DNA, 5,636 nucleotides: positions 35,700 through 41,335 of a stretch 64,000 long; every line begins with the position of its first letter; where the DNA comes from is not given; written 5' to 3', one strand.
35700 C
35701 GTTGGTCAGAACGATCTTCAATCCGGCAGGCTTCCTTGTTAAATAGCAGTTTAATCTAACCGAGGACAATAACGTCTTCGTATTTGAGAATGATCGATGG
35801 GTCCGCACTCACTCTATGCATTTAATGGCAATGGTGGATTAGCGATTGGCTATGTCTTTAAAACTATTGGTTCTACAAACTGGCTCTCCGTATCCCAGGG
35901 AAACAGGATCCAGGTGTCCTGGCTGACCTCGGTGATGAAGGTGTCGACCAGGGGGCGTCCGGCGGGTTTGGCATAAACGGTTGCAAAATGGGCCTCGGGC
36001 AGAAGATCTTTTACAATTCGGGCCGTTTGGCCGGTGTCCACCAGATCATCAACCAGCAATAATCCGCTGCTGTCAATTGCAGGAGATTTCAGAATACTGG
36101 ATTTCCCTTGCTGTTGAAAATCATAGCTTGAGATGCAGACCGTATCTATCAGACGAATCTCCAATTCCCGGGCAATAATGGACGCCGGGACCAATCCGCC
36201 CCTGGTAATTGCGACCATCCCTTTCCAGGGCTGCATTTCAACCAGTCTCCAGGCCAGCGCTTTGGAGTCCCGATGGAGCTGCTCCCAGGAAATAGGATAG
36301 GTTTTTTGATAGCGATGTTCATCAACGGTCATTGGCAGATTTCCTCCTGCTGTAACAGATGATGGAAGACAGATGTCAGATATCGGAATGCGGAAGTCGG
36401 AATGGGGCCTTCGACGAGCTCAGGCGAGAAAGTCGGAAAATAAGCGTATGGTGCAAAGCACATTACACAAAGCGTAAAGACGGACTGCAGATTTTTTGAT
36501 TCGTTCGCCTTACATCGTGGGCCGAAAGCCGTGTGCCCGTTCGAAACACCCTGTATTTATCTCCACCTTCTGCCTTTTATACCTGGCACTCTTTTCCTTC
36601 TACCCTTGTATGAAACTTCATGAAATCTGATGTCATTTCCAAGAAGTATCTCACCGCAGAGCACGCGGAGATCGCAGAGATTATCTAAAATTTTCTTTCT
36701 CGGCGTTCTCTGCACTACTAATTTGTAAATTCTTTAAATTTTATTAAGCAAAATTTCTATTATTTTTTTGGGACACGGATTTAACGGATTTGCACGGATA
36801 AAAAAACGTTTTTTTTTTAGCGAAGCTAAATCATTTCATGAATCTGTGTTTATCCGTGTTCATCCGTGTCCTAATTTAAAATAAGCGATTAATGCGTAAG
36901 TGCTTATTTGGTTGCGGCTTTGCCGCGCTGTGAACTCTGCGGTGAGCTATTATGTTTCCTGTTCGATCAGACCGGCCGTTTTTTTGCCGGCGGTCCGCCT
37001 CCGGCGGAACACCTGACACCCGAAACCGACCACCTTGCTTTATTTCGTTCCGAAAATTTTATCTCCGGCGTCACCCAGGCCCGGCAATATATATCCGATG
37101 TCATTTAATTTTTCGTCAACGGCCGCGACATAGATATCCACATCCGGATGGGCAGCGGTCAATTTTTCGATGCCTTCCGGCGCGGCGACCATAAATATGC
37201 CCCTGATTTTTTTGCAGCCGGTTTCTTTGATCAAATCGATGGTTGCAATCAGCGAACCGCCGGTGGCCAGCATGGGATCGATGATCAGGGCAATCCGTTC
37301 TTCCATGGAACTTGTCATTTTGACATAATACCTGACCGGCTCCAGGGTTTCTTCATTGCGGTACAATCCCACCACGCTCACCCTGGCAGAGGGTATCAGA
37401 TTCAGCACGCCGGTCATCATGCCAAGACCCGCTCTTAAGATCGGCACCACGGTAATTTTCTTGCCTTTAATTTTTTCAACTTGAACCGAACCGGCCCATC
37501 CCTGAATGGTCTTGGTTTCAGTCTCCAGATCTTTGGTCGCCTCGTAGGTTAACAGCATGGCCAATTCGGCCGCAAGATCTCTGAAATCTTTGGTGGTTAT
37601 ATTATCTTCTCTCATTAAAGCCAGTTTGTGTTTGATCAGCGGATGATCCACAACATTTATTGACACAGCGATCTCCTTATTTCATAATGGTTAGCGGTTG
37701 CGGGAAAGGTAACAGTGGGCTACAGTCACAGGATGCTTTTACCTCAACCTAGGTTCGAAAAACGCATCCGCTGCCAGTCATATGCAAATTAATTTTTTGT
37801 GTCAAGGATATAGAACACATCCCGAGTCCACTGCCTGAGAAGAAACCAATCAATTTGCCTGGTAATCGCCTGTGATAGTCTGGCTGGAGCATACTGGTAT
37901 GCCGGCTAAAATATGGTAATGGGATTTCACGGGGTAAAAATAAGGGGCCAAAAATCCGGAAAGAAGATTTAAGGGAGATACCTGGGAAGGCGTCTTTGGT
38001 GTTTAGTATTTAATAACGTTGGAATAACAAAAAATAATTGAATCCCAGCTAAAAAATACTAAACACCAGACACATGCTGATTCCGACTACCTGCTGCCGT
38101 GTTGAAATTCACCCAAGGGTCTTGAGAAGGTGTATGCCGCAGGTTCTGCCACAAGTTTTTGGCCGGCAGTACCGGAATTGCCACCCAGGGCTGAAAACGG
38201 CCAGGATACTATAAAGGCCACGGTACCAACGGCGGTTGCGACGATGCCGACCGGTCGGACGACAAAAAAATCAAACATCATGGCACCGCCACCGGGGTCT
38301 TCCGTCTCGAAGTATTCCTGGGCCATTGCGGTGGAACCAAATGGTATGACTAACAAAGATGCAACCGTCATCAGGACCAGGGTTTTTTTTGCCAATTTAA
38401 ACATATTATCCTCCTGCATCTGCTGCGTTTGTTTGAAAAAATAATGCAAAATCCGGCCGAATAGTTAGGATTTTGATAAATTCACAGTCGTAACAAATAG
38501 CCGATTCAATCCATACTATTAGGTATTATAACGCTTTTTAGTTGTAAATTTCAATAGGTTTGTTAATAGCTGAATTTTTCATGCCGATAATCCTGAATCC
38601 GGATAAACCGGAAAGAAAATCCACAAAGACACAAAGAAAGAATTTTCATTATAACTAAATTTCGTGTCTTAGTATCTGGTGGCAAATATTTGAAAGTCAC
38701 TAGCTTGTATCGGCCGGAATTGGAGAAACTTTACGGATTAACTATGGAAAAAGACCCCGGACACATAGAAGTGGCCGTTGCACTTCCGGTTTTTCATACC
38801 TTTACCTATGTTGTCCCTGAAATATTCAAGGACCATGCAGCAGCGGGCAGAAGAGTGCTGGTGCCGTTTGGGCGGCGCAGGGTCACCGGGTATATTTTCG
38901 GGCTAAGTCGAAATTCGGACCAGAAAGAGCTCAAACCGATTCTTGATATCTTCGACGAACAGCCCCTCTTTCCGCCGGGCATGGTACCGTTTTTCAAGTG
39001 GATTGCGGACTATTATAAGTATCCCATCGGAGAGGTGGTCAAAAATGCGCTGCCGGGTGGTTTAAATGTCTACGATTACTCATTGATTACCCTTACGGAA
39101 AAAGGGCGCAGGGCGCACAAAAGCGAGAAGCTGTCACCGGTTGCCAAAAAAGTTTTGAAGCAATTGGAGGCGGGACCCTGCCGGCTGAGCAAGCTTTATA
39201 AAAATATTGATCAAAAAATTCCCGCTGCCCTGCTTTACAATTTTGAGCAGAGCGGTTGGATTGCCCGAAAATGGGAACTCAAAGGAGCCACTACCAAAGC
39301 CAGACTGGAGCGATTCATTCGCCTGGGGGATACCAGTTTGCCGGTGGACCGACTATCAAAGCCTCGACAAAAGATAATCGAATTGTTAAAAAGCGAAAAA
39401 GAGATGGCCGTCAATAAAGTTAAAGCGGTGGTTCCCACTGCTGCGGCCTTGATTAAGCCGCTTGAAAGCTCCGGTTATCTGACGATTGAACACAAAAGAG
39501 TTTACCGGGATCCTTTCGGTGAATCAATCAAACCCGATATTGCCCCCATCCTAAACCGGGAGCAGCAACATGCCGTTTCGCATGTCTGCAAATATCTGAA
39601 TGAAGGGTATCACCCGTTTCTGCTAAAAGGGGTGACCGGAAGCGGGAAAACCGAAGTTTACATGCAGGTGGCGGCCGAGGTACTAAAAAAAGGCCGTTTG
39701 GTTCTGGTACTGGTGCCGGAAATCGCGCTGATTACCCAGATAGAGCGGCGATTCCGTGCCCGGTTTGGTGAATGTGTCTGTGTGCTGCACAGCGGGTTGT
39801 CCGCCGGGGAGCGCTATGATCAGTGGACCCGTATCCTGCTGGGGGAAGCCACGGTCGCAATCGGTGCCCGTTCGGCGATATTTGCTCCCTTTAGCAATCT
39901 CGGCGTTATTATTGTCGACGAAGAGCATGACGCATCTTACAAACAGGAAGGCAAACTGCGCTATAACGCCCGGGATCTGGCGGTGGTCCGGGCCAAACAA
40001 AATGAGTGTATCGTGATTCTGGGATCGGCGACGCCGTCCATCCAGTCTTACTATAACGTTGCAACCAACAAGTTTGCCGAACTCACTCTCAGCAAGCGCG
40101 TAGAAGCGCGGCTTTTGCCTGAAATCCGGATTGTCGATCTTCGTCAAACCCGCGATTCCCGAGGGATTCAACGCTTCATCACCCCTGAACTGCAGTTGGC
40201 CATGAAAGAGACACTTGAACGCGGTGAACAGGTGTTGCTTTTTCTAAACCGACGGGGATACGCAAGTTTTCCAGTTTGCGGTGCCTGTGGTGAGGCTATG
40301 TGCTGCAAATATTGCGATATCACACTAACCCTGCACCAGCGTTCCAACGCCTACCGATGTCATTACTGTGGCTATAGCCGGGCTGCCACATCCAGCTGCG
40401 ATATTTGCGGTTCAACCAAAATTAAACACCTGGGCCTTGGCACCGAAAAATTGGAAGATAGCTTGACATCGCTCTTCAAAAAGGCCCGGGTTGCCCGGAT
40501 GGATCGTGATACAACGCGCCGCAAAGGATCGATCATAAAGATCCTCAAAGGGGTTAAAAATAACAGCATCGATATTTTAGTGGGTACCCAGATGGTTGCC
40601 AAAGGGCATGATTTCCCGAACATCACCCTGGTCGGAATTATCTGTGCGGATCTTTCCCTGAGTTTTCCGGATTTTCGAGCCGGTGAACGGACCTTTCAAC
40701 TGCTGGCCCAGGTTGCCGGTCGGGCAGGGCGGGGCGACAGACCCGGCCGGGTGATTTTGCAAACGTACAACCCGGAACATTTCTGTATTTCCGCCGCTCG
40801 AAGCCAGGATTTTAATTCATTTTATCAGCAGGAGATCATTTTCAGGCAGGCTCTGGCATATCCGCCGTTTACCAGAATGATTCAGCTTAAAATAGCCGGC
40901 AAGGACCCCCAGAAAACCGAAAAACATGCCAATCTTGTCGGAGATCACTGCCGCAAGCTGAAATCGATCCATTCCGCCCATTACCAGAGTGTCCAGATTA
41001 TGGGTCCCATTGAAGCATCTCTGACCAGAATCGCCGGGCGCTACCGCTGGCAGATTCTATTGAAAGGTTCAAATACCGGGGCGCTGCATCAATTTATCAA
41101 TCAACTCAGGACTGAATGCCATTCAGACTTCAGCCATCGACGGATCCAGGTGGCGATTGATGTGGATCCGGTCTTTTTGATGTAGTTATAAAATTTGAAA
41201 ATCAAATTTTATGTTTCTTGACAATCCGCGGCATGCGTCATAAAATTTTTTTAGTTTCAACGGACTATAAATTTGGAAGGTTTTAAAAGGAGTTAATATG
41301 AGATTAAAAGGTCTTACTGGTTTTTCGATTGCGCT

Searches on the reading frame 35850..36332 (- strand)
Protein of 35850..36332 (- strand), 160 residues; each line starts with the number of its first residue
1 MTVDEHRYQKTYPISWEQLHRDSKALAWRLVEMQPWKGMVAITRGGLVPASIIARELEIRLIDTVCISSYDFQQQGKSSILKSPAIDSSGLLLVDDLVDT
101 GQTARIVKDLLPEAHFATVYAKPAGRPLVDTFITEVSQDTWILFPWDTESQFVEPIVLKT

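Call 33: search_protein_families(library=pfam, proteins=[window:35850-36332:-], max_evalue=0.001)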
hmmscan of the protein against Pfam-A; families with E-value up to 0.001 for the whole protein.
window:35850-36332:- (160 aa): 1 family
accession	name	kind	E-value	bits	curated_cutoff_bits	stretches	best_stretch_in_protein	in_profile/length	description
PF00156.33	Pribosyltran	-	1.4e-17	63.9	26.3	1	15-151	1-156/158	Phosphoribosyl transferase domain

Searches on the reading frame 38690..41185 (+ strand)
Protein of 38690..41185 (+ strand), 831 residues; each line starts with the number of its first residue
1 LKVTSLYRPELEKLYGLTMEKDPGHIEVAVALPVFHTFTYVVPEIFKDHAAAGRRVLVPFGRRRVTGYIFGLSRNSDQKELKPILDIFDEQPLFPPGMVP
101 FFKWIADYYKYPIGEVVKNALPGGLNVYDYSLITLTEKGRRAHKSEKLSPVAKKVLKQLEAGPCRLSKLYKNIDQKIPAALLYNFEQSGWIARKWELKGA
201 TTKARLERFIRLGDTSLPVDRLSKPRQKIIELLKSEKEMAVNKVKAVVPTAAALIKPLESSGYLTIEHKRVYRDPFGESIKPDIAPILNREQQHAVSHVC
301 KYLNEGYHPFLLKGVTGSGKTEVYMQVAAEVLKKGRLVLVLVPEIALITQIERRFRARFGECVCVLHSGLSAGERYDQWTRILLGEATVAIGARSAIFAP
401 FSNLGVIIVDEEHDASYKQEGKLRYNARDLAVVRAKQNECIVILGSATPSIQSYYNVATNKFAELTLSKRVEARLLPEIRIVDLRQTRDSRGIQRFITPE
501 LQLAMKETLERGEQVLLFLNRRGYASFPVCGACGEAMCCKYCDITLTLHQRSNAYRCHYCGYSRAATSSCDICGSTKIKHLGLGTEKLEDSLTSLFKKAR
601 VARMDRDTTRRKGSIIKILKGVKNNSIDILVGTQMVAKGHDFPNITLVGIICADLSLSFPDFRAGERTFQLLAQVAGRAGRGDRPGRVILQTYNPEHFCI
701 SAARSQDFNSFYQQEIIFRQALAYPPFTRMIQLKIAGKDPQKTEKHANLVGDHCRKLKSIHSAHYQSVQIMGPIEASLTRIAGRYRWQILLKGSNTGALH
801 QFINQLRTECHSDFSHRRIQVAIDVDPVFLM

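Call 33: search_protein_families(library=pfam, proteins=[window:38690-41185:+], max_evalue=0.001)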
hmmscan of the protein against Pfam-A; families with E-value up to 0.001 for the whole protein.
window:38690-41185:+ (831 aa): 6 families
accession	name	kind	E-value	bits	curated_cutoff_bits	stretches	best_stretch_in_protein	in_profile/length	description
PF17764.6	PriA_3primeBD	-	1.5e-28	98.9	22.7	1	27-122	1-96/96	3'DNA-binding domain (3'BD)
PF18074.6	PriA_C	-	2.4e-24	86.4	26.9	1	726-827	1-95/95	Primosomal protein N C-terminal domain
PF00270.35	DEAD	-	4.1e-20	72.6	26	1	292-453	4-163/167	DEAD/DEAH box helicase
PF04851.21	ResIII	-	2.2e-18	67.2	22.5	1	288-450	4-163/164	Type III restriction enzyme, res subunit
PF00271.37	Helicase_C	-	8e-10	39.4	23.5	1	588-681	28-108/110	Helicase conserved C-terminal domain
PF18319.7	Zn_ribbon_PriA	-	4.2e-09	36.6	26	1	539-564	1-26/27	PriA DNA helicase Cys-rich region (CRR) domain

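Call 50: search_protein_families(library=ncbifam, proteins=[window:38690-41185:+], max_evalue=0.00001)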
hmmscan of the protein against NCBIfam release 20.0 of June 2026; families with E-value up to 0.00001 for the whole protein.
window:38690-41185:+ (831 aa): 25 families
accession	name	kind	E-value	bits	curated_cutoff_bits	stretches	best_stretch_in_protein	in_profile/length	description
NF004066.1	PRK05580.1-3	equivalog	1.1e-247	824.3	813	1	27-829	3-787/788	primosomal protein N'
NF004067.0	PRK05580.1-4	equivalog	2e-214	714.1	763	2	221-830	135-736/737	primosomal protein N'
NF004070.0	PRK05580.2-2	equivalog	2.7e-203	677.1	921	2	183-828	94-726/729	primosomal protein N'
NF004065.0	PRK05580.1-1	equivalog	2.4e-201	670.7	858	2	223-828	134-729/731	primosomal protein N'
NF004068.0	PRK05580.1-5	equivalog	2.9e-193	644.1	1249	1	30-828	9-792/795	primosomal protein N'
TIGR00595.1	priA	equivalog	1.8e-192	640.5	230.35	1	311-828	1-509/509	replication restart helicase PriA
NF004071.0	PRK05580.2-3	equivalog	1.1e-168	562.5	1105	2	210-827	127-731/735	primosomal protein N'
NF004072.0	PRK05580.2-4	equivalog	3.5e-150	501.3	1030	1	286-827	120-644/648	primosomal protein N'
NF004069.0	PRK05580.2-1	equivalog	1.9e-135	452.7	767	1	284-828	108-609/612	primosomal protein N'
NF011453.0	PRK14873.1-3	equivalog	2e-56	191.4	812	2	323-813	187-637/653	primosome assembly protein PriA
NF011452.0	PRK14873.1-2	equivalog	2.5e-45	154.9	980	2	326-734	217-615/708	primosomal protein N'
NF011455.0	PRK14873.1-5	equivalog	5.4e-41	140.6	969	1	312-732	166-583/675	primosomal protein N'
NF011454.0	PRK14873.1-4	equivalog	1.9e-38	132.2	951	1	321-602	158-443/651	primosomal protein N'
NF011451.0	PRK14873.1-1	equivalog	2.5e-19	69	1147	1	359-599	282-531/764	primosome assembly protein PriA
TIGR00643.1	recG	equivalog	9.6e-18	64.2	659.4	1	288-468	236-412/629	ATP-dependent DNA helicase RecG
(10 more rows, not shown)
